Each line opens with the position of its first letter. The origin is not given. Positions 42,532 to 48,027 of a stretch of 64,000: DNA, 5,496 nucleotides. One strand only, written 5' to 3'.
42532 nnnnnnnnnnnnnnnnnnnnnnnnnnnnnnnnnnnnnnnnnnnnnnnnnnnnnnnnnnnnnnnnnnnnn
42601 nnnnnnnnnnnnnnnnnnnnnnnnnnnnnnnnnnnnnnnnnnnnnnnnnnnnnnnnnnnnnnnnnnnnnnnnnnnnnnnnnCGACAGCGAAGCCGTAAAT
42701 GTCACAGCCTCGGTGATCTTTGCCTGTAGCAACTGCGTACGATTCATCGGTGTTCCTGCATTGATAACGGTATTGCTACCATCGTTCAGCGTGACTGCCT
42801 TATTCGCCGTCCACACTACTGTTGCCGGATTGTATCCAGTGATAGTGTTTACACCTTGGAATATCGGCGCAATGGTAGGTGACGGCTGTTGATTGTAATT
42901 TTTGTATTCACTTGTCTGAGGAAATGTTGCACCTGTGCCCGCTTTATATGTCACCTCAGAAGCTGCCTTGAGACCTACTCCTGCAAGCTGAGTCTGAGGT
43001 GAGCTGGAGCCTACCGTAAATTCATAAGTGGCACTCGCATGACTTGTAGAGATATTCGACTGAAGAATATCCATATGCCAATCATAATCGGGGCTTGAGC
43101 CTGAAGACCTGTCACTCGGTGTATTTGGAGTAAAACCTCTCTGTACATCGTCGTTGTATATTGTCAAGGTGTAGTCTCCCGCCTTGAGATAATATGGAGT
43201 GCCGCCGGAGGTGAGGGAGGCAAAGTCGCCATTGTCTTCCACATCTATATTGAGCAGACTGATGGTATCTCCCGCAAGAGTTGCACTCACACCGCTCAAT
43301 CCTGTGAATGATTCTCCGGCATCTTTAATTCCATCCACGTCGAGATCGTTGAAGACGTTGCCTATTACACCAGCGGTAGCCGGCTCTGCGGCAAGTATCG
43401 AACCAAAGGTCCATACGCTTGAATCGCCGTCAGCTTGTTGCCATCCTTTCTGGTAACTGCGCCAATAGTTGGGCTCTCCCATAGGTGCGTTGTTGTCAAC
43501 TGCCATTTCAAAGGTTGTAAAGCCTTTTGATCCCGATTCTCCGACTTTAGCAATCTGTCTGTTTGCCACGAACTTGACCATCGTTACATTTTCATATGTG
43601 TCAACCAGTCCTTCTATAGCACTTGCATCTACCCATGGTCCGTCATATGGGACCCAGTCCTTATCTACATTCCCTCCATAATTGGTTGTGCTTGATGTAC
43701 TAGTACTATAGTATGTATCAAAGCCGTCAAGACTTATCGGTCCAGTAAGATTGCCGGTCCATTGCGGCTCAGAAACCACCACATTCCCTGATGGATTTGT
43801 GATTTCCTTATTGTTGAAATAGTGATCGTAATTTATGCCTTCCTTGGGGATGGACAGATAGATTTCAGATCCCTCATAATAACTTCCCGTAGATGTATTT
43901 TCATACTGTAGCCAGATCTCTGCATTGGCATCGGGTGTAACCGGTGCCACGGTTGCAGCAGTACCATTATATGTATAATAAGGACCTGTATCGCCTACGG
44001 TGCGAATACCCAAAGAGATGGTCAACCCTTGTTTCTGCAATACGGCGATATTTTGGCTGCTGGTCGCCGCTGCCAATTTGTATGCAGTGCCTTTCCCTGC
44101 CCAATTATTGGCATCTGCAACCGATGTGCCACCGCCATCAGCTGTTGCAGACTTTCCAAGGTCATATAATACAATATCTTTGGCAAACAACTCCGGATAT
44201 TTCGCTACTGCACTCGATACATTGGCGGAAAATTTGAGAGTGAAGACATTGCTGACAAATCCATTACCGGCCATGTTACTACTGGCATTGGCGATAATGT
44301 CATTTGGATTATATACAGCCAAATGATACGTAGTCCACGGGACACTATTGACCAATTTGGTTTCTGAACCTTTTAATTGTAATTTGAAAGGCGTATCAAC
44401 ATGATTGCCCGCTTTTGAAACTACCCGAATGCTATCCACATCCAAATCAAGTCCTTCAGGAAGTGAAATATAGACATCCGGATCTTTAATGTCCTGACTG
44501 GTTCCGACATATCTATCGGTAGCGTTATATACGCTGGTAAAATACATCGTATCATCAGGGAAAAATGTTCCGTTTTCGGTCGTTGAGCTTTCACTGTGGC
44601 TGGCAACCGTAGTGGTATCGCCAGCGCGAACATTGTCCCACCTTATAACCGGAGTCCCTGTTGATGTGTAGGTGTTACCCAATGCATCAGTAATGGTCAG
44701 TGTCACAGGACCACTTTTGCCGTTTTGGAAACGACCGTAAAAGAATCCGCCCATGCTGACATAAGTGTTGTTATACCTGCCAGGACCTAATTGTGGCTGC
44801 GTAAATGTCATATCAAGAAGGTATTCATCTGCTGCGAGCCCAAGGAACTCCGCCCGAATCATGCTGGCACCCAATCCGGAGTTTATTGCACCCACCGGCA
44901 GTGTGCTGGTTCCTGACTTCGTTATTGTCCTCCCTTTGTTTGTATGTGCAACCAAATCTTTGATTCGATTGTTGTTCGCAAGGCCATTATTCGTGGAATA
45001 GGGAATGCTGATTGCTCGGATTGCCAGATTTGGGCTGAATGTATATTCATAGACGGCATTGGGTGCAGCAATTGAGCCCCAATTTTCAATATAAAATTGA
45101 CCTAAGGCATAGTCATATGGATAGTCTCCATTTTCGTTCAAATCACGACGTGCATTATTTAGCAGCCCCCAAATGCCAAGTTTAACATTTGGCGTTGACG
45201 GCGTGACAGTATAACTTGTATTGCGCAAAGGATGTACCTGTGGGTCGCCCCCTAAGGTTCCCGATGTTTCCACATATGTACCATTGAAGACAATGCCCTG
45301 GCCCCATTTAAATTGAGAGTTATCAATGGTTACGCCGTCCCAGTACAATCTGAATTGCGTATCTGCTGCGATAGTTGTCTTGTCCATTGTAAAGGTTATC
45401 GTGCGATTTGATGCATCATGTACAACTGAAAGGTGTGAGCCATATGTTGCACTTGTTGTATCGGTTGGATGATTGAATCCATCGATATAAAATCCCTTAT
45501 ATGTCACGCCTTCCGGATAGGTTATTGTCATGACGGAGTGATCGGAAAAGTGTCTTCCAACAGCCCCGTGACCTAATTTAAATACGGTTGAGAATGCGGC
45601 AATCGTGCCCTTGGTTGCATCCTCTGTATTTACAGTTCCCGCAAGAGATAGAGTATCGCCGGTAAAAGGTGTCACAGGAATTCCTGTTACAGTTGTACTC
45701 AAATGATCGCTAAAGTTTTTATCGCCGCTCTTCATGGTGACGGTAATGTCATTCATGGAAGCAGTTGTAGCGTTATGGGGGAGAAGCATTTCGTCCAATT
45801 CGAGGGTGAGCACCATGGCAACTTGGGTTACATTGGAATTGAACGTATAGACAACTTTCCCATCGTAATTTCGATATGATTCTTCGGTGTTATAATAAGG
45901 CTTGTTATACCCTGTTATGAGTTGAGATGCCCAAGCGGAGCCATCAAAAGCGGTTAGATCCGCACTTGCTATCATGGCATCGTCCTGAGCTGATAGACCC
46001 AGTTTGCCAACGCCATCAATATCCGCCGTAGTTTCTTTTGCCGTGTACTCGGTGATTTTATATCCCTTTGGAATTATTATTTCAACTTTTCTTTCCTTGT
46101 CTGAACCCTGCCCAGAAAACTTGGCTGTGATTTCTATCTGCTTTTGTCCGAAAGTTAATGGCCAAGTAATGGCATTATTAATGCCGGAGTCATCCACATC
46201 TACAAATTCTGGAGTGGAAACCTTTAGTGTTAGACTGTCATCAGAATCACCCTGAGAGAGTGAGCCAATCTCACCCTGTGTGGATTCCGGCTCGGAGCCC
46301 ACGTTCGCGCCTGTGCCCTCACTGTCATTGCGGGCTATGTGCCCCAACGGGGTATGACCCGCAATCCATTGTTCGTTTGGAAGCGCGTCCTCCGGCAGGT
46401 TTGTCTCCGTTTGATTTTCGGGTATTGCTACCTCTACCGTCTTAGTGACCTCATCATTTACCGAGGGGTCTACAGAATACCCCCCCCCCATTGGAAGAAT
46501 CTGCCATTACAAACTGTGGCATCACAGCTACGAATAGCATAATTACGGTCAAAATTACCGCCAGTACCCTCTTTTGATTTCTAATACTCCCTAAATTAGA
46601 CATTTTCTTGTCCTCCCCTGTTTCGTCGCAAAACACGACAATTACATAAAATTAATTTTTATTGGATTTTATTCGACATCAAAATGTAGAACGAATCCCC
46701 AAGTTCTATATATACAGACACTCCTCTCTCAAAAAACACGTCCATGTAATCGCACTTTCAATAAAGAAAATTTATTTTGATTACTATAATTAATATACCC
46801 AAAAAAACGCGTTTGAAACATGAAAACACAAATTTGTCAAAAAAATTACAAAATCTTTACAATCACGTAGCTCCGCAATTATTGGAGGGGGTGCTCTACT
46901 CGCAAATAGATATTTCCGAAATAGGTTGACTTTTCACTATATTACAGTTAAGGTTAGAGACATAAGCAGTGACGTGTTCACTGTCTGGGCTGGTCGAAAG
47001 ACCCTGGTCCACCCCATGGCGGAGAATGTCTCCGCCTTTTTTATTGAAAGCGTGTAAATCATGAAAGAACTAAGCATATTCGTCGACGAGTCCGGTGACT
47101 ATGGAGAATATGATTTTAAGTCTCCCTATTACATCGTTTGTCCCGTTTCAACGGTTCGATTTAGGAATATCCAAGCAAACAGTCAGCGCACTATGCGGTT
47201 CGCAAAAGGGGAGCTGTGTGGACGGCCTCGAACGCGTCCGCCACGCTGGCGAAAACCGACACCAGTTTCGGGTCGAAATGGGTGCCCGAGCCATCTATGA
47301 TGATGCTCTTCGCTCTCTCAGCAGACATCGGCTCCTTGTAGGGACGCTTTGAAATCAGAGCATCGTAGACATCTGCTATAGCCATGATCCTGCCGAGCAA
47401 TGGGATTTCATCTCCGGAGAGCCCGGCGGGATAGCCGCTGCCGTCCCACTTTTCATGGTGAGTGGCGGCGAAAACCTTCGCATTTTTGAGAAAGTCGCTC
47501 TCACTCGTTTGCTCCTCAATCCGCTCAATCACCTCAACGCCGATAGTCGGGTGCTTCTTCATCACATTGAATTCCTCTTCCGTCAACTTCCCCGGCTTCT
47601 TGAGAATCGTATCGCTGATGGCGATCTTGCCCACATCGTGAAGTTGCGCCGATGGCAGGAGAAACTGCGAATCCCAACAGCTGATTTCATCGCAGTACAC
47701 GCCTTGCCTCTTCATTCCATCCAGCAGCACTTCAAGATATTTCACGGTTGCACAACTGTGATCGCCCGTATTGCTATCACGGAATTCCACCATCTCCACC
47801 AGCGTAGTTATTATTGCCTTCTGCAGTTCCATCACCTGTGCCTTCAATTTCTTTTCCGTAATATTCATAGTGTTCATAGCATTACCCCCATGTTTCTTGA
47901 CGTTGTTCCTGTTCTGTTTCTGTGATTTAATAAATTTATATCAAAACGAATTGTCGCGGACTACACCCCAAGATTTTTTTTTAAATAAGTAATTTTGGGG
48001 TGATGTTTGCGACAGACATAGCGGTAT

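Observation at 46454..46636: G10 homopolymer splits giant surface-protein gene A between signal peptide and mature protein (phase-OFF state or homopolymer error)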

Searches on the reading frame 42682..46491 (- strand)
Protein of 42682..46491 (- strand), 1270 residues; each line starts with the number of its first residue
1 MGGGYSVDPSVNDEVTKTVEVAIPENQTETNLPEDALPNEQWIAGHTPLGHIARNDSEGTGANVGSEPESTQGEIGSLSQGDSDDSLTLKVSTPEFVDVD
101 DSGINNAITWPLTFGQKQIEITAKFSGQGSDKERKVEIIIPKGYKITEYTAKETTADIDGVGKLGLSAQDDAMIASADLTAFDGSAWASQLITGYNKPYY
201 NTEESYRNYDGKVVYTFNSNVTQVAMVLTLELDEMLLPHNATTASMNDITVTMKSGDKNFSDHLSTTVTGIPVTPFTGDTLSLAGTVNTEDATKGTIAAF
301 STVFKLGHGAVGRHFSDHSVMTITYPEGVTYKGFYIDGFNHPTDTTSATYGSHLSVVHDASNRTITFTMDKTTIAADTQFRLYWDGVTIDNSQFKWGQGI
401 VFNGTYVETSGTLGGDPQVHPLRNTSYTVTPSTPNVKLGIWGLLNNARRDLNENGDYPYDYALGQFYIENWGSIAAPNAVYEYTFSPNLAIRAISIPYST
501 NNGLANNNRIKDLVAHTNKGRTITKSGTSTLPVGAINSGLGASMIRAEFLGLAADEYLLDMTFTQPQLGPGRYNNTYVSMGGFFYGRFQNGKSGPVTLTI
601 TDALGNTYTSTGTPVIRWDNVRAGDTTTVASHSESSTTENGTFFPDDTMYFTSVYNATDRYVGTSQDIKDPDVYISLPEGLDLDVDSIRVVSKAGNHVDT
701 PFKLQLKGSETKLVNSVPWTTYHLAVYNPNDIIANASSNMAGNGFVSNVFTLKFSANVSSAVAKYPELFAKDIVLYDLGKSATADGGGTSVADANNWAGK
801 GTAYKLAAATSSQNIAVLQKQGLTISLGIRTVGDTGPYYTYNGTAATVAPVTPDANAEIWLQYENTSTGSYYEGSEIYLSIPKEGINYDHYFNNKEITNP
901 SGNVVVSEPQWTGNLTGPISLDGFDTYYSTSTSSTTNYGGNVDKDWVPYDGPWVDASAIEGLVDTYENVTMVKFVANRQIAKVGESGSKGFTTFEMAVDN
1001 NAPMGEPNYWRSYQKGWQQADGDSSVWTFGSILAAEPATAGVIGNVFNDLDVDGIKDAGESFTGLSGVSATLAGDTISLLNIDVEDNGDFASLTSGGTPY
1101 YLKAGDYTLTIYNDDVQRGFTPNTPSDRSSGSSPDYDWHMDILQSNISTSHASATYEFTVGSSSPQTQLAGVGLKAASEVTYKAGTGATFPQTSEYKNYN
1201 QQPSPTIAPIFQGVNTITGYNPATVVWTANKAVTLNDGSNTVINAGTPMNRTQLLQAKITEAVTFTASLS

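Call 26: find_related_loci(query=A1, collection=genome_contigs, flank=6000)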
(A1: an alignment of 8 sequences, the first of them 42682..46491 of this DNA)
Query A1 (1270 aa) in genome_contigs; peptide patterns used: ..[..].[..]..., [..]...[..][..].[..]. (x = any residue, [..] = any of these).
45 stretches matched a pattern; 8 encode a relative of the query (tblastn E <= 1e-3); 8 distinct loci.
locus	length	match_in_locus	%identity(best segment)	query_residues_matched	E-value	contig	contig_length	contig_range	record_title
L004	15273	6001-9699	48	65-1270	0e+0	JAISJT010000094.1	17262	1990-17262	MAG: Eubacteriales Family XIII. Incertae Sedis bacterium isolate Hs463_bin135 k119_1238890, whole genome shotgun sequenc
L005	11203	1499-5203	45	51-1270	0e+0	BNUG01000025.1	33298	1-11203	Clostridia bacterium MS499-83 DNA, sequence025, whole genome shotgun sequence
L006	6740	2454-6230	38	12-1259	0e+0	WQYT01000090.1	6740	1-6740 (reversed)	MAG: Coriobacteriia bacterium isolate Emb289P4bin29 Ga0123357_10035926, whole genome shotgun sequence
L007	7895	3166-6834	38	71-1269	0e+0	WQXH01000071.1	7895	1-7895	MAG: Coriobacteriia bacterium isolate Emb289P3bin142 Ga0123356_10013459, whole genome shotgun sequence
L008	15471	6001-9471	37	115-1180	0e+0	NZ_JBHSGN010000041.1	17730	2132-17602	Dysgonomonas termitidis strain CCUG 66188 GCM70023304_211, whole genome shotgun sequence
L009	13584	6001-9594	34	9-1176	5e-172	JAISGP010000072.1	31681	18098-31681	MAG: Lachnospiraceae bacterium isolate Hm464_bin108 k119_238326, whole genome shotgun sequence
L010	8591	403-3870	36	85-1175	2e-172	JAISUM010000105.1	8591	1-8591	MAG: Candidatus Symbiothrix sp. isolate Md513_bin77 k119_2288168, whole genome shotgun sequence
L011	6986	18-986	46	940-1270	2e-70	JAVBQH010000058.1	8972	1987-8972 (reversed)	MAG: Raoultibacter sp. isolate EPI_MAG_00161 c_000009142448, whole genome shotgun sequence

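Call 27: find_related_loci(query=A1, collection=metagenome_contigs, flank=6000)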
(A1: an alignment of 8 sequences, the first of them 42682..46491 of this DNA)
Query A1 (1270 aa) in metagenome_contigs; peptide patterns used: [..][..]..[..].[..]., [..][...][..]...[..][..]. (x = any residue, [..] = any of these).
293 stretches matched a pattern; 32 encode a relative of the query (tblastn E <= 1e-3); 32 distinct loci.
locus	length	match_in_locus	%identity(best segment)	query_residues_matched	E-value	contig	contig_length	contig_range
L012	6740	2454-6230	38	12-1259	0e+0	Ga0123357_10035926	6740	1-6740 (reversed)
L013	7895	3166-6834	38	71-1269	0e+0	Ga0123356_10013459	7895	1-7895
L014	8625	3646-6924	36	97-1191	0e+0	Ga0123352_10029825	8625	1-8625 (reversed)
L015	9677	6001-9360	36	68-1191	0e+0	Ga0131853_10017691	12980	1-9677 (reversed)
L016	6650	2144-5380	37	97-1187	0e+0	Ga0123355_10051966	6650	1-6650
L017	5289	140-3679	37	48-1177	0e+0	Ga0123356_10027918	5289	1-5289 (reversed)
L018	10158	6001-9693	36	84-1269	8e-180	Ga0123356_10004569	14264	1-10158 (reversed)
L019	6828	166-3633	36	95-1177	3e-180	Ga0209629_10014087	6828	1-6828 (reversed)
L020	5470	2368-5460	36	1-1075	2e-177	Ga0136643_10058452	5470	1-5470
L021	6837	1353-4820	35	83-1177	7e-175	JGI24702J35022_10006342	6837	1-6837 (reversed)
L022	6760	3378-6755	36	95-1147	1e-173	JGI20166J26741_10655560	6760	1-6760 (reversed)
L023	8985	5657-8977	37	104-1160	6e-171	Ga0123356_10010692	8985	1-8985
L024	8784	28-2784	38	346-1270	3e-164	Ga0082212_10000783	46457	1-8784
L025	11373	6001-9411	35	113-1179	8e-164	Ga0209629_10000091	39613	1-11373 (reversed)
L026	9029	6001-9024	37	113-1054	4e-162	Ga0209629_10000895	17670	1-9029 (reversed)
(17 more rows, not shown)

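Call 41: search_solved_structures(query=A1, max_evalue=0.1)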
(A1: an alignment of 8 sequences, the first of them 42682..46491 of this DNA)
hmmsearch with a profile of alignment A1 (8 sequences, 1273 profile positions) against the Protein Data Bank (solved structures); distinct sequences matched with E-value up to 0.1: 0.

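Call 43: find_homologous_proteins(query=A1, max_evalue=1e-30)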
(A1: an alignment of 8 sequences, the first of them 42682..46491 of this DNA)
Query A1 (8 sequences) (1270 aa, profile of the alignment): 5 proteins with E <= 1e-30 among 8000 candidates.
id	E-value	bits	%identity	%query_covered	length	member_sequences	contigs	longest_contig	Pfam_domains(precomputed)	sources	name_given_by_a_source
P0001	0.0e+0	1848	100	100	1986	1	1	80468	PF09479.17,PF18998.7,PF20595.5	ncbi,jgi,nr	ncbi:MAG: InlB B-repeat-containing protein [Clostridiales Family XIII bacterium]|jgi:uncharacterized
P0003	0.0e+0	1842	45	96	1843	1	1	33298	PF09479.17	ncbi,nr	ncbi:hypothetical protein AGMMS49983_11960 [Clostridia bacterium]|nr:hypothetical protein AGMMS49983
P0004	0.0e+0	1811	42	97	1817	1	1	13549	PF09479.17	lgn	-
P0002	0.0e+0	1801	48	93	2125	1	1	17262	PF12892.14,PF09479.17,PF18998.7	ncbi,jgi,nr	ncbi:MAG: InlB B-repeat-containing protein [Clostridiales Family XIII bacterium]|jgi:uncharacterized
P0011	0.0e+0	1192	37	93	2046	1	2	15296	PF09479.17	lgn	-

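Call 44: find_encoding_contigs(protein=P0011, flank=4000, max_places=4)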
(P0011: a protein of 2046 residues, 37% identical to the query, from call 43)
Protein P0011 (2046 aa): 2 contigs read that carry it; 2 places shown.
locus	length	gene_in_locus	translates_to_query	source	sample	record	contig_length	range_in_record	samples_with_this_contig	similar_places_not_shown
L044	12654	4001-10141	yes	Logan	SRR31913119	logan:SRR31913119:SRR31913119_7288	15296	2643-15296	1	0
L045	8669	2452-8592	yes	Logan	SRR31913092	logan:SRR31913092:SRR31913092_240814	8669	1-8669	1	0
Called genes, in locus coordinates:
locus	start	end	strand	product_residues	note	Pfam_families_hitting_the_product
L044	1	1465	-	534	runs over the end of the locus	PF00990:GGDEF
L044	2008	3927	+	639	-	PF04542:Sigma70_r2 (weak), PF08281:Sigma70_r4_2, PF22904:NOMO1-like_2nd (faint), PF13620:CarboxypepD_reg (faint), PF17210:SdrD_B (faint)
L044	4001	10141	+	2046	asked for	PF09479:Flg_new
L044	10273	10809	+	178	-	-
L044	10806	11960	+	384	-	-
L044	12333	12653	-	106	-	?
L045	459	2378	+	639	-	PF04542:Sigma70_r2 (weak), PF08281:Sigma70_r4_2, PF22904:NOMO1-like_2nd (faint), PF13620:CarboxypepD_reg (faint), PF17210:SdrD_B (faint)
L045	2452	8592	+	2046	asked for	PF09479:Flg_new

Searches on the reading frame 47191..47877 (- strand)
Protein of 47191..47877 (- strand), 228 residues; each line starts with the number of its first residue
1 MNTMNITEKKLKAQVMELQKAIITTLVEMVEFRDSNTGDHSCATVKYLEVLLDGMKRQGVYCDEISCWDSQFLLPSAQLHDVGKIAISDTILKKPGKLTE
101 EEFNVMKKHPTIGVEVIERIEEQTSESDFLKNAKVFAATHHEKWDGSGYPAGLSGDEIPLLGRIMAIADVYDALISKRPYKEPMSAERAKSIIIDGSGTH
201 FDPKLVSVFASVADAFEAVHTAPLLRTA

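Call 12: search_protein_families(library=pfam, proteins=[window:47191-47877:-], max_evalue=0.01)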
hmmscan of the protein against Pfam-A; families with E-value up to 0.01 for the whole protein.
window:47191-47877:- (228 aa): 2 families
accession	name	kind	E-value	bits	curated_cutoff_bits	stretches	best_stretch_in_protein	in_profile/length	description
PF13487.12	HD_5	-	1.2e-31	110.1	27.2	1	76-205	45-170/170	HD domain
PF01966.28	HD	-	5.4e-16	59.4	22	1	39-173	3-115/116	HD domain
